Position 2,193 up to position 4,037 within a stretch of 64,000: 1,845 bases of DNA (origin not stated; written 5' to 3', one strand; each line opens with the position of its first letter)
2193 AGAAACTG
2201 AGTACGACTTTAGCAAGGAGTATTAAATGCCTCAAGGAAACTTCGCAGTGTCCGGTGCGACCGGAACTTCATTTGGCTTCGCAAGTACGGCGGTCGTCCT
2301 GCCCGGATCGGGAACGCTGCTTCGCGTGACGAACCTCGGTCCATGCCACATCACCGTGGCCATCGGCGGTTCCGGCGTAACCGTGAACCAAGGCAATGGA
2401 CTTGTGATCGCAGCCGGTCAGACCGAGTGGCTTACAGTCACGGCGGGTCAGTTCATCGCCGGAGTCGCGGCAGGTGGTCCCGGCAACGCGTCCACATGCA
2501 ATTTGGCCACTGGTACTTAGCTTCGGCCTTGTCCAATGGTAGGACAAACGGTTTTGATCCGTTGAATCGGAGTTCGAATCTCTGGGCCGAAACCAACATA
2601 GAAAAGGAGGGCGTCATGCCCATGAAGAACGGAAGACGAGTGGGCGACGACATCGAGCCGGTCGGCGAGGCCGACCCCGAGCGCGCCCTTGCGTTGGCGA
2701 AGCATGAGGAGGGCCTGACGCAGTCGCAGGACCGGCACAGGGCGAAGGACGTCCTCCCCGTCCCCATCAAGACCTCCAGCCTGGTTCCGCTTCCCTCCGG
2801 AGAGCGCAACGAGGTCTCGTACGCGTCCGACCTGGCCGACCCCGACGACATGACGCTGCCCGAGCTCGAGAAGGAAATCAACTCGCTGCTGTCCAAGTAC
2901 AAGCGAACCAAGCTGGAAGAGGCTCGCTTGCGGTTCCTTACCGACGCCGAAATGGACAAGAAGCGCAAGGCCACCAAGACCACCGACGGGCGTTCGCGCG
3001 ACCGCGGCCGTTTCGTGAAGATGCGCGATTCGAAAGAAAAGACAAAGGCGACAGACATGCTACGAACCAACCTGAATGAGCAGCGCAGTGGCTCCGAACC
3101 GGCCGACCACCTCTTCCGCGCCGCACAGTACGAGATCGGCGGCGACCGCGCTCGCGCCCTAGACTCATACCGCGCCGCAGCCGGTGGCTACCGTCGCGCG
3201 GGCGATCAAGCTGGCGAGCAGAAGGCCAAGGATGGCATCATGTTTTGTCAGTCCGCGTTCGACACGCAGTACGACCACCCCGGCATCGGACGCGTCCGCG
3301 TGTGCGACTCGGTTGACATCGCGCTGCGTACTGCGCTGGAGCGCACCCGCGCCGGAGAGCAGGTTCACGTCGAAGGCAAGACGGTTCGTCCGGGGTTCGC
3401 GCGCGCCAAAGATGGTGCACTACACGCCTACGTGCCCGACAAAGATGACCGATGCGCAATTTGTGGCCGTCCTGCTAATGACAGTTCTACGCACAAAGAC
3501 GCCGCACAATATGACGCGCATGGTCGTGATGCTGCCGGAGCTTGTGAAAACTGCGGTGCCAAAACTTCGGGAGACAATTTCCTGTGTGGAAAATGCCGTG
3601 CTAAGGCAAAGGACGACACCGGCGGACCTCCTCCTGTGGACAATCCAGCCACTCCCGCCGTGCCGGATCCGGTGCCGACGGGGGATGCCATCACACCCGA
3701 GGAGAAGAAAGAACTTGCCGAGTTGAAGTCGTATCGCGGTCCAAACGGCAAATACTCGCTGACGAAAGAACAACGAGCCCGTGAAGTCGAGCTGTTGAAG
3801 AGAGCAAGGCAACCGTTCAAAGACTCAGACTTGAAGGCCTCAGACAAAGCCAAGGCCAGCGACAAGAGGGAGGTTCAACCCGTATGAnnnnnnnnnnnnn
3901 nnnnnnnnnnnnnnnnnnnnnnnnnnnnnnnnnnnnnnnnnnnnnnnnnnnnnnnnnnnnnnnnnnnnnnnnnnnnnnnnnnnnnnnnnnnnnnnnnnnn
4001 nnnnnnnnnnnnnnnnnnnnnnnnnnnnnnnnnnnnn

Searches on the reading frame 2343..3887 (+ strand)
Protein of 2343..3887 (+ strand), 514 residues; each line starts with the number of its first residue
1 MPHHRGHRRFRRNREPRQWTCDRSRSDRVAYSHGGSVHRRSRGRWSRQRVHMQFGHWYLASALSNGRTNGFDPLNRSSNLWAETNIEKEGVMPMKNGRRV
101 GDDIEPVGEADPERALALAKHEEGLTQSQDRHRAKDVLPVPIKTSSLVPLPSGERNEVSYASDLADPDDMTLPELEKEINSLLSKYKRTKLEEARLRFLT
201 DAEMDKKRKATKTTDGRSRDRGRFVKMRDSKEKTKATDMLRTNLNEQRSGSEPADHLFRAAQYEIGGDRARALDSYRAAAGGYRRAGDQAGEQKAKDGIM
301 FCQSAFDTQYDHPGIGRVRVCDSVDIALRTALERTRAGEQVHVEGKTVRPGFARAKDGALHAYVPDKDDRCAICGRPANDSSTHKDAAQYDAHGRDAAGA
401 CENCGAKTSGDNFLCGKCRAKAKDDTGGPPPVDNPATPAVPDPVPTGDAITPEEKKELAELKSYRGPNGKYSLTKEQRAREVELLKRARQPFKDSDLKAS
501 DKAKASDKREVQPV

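Call 44: search_dna_similar(query=window:2343-3887:+, collection=phages, mode=protein, max_rows=12)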
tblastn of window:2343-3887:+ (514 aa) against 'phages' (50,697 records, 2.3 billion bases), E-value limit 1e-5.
No match.
